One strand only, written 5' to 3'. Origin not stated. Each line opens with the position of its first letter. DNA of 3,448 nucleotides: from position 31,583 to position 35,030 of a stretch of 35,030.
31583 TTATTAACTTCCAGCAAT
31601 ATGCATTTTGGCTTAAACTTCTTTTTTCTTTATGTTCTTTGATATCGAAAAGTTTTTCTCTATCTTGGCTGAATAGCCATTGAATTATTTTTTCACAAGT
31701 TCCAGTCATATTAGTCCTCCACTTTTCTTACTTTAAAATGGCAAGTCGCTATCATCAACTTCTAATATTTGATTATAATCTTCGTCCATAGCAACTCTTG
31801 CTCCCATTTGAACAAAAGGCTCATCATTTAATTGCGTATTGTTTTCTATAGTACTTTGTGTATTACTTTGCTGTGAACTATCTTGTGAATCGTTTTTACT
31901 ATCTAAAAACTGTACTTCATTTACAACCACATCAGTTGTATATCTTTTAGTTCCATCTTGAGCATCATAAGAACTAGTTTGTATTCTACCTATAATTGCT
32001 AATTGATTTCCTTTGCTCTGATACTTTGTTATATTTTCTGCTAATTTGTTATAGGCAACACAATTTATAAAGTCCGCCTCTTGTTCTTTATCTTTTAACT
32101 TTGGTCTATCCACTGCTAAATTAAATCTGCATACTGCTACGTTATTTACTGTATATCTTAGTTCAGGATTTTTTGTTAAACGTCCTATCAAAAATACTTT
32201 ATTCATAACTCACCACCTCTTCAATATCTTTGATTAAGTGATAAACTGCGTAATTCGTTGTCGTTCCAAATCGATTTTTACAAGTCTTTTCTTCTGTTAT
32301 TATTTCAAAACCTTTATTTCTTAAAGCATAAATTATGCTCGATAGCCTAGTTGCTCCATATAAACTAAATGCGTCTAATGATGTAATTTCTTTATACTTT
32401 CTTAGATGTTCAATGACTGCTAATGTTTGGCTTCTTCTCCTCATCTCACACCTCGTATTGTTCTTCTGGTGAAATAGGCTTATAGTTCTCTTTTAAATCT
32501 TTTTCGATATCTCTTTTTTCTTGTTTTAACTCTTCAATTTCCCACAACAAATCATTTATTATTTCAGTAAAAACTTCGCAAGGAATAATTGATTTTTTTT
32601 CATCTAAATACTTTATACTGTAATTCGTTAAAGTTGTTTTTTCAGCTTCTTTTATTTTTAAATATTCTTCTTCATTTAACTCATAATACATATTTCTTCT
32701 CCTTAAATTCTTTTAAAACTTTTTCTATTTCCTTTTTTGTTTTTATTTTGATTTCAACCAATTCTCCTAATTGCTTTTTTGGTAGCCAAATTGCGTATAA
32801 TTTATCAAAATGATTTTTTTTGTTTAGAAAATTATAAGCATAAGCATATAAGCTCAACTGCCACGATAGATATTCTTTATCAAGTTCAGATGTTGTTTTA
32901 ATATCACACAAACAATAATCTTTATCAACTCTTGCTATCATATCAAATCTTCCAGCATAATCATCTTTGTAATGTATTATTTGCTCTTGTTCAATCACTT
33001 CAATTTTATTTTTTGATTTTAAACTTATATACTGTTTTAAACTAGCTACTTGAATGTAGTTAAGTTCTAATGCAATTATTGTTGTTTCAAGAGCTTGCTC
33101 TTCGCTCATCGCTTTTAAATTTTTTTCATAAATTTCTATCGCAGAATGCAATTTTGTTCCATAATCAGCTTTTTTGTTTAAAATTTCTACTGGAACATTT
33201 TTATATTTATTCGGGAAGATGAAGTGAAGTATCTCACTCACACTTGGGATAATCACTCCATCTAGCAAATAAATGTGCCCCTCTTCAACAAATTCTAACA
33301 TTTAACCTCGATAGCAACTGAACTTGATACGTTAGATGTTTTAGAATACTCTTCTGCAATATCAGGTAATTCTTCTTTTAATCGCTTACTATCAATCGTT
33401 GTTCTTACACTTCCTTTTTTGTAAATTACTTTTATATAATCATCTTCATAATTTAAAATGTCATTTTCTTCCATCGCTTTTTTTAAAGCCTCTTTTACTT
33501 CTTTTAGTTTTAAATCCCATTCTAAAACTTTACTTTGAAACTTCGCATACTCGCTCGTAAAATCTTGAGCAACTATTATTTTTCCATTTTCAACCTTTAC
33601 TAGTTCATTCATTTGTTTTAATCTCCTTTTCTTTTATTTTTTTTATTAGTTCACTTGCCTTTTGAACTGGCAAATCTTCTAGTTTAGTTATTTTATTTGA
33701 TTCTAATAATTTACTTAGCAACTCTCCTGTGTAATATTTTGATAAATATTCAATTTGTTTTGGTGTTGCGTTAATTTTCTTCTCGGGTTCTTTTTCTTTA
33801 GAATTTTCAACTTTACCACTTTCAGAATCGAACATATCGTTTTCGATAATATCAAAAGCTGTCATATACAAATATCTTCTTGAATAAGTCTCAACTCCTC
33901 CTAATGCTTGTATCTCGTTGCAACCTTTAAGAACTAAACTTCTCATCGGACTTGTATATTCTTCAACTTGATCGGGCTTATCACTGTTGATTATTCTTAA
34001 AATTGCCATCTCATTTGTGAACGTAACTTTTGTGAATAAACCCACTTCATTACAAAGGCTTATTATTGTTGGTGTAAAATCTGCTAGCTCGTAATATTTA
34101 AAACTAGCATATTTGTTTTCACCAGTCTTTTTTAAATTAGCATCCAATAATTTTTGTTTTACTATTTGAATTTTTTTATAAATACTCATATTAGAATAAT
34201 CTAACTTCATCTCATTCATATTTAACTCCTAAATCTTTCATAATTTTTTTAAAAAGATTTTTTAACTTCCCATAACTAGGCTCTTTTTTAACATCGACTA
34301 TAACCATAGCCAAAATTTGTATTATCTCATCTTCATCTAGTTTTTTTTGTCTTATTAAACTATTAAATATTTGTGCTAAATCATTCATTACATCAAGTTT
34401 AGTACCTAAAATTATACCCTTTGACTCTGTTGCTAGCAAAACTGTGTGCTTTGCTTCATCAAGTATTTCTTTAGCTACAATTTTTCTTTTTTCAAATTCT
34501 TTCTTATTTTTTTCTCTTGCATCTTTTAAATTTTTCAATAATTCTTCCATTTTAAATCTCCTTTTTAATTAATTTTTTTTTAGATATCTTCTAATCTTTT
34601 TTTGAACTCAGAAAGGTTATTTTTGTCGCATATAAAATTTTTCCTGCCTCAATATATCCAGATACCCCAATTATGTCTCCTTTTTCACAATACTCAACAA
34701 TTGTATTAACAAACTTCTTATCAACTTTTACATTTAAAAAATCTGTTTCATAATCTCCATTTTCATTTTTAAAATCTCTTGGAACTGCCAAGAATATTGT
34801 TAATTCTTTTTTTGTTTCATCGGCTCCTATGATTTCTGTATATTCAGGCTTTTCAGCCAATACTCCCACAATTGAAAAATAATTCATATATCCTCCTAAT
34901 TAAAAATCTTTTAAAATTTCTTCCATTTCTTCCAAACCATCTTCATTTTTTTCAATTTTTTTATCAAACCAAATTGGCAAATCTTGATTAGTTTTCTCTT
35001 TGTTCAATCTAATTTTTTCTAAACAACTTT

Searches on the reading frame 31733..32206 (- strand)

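Call 31: search_protein_families(library=pfam, proteins=[window:31733-32206:-], max_evalue=0.01)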
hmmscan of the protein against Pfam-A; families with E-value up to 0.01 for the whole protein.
window:31733-32206:- (157 aa): 1 family
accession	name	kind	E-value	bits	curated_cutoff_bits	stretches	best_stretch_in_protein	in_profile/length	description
PF00436.31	SSB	-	1.5e-33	115.4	26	1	1-101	1-104/104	Single-strand binding protein family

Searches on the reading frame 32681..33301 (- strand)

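Call 31: search_protein_families(library=pfam, proteins=[window:32681-33301:-], max_evalue=0.01)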
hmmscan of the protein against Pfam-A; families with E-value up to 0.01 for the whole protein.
window:32681-33301:- (206 aa): 1 family
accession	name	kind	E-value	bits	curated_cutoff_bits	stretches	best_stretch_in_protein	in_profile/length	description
PF12705.13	PDDEXK_1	-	3.7e-07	30.8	22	1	43-201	33-219/247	PD-(D/E)XK nuclease superfamily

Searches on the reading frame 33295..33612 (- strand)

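Call 75: search_protein_families(library=phrogs, proteins=[window:33295-33612:-], max_evalue=0.001)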
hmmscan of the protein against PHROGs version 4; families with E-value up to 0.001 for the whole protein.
window:33295-33612:- (105 aa): 3 families
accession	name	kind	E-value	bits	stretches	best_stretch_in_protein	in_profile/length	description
phrog_6244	-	unknown function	1e-18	68.8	1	17-104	19-106/107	-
phrog_434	-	DNA, RNA and nucleotide metabolism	6.9e-12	46.2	1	16-102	275-362/372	RecE-like recombination exonuclease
phrog_1956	-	unknown function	2.5e-05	25.3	1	31-96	23-86/93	-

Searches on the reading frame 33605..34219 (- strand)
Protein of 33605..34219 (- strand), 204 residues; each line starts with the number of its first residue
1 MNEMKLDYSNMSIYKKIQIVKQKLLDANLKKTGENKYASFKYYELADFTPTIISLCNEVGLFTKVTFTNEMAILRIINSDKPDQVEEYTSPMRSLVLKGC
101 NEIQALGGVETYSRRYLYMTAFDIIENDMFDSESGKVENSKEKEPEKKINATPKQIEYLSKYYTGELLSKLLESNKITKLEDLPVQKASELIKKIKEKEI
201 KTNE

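Call 31: search_protein_families(library=pfam, proteins=[window:33605-34219:-], max_evalue=0.01)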
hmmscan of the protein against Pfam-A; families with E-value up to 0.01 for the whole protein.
window:33605-34219:- (204 aa): 1 family
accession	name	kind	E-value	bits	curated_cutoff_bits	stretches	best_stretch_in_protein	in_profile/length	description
PF04404.17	ERF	-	5e-09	36.8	25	1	13-150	1-142/153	ERF superfamily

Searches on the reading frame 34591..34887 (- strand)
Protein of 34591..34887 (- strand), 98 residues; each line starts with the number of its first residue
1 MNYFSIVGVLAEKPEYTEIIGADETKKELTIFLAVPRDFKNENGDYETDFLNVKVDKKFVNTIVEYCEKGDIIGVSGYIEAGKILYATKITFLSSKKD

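Call 31: search_protein_families(library=pfam, proteins=[window:34591-34887:-], max_evalue=0.01)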
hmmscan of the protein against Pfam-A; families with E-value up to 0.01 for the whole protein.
window:34591-34887:- (98 aa): 1 family
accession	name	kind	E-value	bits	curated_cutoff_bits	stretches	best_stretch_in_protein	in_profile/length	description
PF00436.31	SSB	-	2.8e-09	37.4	26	1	1-83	1-82/104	Single-strand binding protein family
